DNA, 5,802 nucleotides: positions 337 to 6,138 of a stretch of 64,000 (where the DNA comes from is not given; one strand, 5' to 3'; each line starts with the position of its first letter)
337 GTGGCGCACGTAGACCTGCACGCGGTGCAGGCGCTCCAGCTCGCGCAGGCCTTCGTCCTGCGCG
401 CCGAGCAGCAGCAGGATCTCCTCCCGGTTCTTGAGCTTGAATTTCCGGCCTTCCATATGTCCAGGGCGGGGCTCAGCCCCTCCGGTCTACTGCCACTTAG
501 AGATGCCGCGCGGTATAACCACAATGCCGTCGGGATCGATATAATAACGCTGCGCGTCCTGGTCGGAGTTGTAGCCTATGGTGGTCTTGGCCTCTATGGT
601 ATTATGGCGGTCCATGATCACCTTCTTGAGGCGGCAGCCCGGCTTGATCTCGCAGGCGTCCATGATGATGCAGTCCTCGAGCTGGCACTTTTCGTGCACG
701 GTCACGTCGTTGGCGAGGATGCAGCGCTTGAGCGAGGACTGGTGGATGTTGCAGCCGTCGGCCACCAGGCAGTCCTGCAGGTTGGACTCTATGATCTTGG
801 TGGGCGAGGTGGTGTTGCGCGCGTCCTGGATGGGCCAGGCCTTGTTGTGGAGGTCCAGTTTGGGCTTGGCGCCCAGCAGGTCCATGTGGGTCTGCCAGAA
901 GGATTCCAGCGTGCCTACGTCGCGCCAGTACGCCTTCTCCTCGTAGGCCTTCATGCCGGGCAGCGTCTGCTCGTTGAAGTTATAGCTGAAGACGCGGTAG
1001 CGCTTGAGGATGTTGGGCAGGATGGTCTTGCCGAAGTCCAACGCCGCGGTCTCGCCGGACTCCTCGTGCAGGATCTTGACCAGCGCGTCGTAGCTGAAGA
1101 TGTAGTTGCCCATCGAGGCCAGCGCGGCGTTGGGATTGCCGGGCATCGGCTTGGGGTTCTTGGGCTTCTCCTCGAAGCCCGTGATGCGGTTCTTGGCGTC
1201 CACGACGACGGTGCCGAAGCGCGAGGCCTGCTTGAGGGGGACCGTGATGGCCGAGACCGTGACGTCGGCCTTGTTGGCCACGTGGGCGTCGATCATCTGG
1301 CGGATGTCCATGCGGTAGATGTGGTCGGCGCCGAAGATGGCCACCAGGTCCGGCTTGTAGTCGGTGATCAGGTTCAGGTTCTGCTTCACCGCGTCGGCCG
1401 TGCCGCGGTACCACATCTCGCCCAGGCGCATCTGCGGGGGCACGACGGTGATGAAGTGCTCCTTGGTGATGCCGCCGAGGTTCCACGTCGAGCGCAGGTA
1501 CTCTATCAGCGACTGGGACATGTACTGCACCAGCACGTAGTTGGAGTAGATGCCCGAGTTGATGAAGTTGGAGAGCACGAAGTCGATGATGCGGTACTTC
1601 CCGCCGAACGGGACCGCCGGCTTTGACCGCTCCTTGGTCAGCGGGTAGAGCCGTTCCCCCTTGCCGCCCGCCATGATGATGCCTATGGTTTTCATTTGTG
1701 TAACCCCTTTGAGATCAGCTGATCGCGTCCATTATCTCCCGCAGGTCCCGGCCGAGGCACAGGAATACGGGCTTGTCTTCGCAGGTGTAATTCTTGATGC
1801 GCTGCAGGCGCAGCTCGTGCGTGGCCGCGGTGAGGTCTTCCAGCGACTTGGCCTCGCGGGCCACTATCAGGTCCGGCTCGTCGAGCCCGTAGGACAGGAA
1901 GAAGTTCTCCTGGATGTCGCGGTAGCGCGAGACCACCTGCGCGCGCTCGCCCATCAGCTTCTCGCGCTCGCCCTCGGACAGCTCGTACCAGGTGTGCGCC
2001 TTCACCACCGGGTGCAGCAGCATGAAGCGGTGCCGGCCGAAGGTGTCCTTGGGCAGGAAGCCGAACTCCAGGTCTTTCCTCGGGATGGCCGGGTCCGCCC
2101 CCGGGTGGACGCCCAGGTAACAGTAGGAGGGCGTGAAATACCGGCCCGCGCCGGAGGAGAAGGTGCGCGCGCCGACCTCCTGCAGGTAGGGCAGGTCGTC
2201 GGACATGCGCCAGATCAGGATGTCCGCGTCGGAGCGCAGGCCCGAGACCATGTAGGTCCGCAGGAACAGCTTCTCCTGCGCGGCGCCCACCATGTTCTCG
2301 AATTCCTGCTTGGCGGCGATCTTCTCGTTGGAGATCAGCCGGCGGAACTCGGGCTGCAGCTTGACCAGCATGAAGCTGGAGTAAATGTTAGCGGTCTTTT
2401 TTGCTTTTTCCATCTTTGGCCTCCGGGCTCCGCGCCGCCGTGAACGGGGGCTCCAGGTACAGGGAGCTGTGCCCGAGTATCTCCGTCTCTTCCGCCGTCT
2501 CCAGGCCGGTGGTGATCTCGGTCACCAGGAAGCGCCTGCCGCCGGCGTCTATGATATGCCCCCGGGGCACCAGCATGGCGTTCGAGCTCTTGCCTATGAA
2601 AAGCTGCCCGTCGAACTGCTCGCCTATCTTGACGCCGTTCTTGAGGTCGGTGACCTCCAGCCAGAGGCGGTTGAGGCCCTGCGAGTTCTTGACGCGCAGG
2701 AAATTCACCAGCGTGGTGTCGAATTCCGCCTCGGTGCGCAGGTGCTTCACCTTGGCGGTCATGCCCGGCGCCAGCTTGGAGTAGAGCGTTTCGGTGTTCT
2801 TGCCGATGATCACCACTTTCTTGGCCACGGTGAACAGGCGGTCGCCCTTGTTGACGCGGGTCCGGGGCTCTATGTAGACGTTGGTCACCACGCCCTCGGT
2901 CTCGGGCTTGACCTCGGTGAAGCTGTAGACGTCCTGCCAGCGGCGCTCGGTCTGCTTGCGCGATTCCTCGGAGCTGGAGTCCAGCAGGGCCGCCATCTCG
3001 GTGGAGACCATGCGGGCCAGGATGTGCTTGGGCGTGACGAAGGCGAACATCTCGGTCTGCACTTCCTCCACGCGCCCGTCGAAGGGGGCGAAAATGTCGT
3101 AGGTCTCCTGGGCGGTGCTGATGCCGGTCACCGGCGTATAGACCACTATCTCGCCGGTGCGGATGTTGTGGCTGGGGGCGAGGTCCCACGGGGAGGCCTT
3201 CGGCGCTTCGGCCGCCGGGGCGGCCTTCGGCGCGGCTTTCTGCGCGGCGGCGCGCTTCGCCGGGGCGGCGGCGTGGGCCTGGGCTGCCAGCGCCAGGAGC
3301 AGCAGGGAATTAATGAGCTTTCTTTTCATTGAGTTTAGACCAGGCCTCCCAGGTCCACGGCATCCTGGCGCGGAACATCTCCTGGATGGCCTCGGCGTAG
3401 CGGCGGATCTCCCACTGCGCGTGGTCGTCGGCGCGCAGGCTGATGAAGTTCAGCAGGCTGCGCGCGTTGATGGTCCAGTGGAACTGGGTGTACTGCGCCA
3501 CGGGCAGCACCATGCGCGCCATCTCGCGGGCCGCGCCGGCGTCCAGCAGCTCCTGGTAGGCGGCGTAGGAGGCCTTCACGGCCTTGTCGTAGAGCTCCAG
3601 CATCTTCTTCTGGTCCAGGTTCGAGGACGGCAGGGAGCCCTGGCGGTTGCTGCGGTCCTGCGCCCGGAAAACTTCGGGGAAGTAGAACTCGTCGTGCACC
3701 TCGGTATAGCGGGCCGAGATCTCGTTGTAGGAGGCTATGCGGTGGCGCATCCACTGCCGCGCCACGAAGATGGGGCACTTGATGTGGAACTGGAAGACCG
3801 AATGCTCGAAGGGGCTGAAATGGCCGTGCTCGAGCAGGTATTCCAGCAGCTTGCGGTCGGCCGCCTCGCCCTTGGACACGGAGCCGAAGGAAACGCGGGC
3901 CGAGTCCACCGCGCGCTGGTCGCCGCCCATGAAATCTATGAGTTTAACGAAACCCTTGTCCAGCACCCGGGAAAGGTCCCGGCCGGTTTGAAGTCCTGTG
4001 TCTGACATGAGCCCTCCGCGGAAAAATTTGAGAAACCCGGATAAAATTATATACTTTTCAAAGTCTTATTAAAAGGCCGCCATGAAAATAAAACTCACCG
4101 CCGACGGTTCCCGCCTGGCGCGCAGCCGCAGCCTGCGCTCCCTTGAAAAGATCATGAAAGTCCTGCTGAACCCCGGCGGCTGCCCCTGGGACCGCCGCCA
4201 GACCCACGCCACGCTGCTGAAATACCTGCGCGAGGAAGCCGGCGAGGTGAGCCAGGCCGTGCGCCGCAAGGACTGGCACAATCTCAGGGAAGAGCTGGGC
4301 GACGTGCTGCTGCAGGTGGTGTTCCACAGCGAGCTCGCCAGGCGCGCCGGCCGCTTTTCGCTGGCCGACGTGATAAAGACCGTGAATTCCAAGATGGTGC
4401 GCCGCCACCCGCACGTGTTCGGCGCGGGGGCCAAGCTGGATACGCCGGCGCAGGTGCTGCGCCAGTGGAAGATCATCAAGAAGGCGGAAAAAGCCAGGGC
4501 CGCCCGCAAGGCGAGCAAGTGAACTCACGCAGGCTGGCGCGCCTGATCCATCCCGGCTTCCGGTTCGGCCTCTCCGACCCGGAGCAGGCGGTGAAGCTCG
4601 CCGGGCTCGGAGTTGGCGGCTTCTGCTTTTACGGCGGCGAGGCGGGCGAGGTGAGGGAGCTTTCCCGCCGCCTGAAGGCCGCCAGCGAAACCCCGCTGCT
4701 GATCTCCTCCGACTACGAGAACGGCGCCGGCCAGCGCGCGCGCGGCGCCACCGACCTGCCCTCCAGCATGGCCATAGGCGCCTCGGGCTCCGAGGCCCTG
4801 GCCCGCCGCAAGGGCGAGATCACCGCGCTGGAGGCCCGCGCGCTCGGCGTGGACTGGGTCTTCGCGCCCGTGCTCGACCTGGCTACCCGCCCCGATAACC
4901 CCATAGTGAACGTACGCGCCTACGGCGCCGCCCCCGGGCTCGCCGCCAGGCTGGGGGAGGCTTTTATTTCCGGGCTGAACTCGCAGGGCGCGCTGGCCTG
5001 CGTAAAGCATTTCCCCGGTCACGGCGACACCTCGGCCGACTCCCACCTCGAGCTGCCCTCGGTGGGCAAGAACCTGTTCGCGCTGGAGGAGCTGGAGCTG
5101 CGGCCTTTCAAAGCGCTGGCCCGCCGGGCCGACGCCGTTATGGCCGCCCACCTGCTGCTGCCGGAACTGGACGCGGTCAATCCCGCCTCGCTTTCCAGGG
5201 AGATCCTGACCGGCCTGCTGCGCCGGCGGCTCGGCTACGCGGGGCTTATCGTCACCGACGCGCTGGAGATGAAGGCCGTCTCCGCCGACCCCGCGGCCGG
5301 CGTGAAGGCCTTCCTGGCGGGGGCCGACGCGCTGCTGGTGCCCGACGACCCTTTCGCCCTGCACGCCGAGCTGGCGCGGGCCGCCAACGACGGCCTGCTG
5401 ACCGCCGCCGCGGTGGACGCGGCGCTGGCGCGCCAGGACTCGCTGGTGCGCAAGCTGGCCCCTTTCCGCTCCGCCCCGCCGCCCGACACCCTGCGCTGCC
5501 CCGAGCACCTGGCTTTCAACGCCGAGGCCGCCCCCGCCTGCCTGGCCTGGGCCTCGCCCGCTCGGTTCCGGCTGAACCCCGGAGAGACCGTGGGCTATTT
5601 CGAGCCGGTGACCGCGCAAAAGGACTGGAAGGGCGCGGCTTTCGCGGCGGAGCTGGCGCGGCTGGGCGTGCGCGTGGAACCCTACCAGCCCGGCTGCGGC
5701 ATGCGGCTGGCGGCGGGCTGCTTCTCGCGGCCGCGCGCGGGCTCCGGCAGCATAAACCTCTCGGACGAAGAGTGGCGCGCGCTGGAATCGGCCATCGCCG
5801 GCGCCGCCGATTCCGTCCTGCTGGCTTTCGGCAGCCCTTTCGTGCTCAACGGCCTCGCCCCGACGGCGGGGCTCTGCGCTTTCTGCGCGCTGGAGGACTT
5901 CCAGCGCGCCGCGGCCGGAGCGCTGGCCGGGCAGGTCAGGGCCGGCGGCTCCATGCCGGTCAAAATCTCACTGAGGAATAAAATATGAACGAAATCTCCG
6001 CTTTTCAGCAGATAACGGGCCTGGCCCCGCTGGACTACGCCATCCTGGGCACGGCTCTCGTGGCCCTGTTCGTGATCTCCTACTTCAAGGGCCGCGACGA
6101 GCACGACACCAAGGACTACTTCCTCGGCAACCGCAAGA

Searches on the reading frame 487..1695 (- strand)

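Call 51: search_protein_families(library=pfam, proteins=[window:487-1695:-], max_evalue=0.0001)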
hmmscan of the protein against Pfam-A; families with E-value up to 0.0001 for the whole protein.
window:487-1695:- (402 aa): 4 families
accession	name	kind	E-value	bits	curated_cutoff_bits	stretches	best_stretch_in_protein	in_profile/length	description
PF00483.29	NTP_transferase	-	5.6e-60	203.4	21.2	1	5-273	2-242/245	Nucleotidyl transferase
PF24894.1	Hexapep_GlmU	-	1.2e-24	86.9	23.3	1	304-394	14-104/104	GlmU-like, C-terminal hexapeptide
PF25247.1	LbH_GLGC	-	2.7e-12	47.2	27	1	297-347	4-54/135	GLGC left-handed parallel beta-helix domain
PF25084.1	LbH_EIF2B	-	8.3e-08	32.6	54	1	304-371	34-103/105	EIF2B subunit epsilon LbH domain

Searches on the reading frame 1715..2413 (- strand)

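Call 51: search_protein_families(library=pfam, proteins=[window:1715-2413:-], max_evalue=0.0001)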
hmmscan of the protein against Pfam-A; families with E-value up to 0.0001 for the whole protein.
window:1715-2413:- (232 aa): 1 family
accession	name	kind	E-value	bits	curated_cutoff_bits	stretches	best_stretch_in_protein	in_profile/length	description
PF06778.18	Chlor_dismutase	-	1.3e-29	103.6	25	1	33-219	3-186/189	Chlorite dismutase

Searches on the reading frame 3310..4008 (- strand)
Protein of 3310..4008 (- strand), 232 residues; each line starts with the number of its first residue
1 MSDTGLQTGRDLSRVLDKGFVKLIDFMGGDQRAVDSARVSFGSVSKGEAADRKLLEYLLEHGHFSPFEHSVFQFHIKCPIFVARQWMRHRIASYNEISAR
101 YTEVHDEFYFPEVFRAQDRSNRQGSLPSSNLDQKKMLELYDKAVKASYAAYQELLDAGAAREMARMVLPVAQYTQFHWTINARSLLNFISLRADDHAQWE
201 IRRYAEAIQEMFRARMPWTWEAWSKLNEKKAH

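Call 51: search_protein_families(library=pfam, proteins=[window:3310-4008:-], max_evalue=0.0001)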
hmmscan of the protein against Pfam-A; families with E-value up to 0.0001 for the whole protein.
window:3310-4008:- (232 aa): 1 family
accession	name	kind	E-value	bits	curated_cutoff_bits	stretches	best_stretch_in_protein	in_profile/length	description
PF02511.20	Thy1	-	2.2e-63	214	24.8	1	22-218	1-191/191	Thymidylate synthase complementing protein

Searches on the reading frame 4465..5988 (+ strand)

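Call 51: search_protein_families(library=pfam, proteins=[window:4465-5988:+], max_evalue=0.0001)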
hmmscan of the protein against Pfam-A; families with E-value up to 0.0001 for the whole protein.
window:4465-5988:+ (507 aa): 1 family
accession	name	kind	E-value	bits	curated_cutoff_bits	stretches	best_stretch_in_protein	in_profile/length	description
PF00933.27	Glyco_hydro_3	-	1.8e-65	221.9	27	1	65-323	47-312/316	Glycosyl hydrolase family 3 N terminal domain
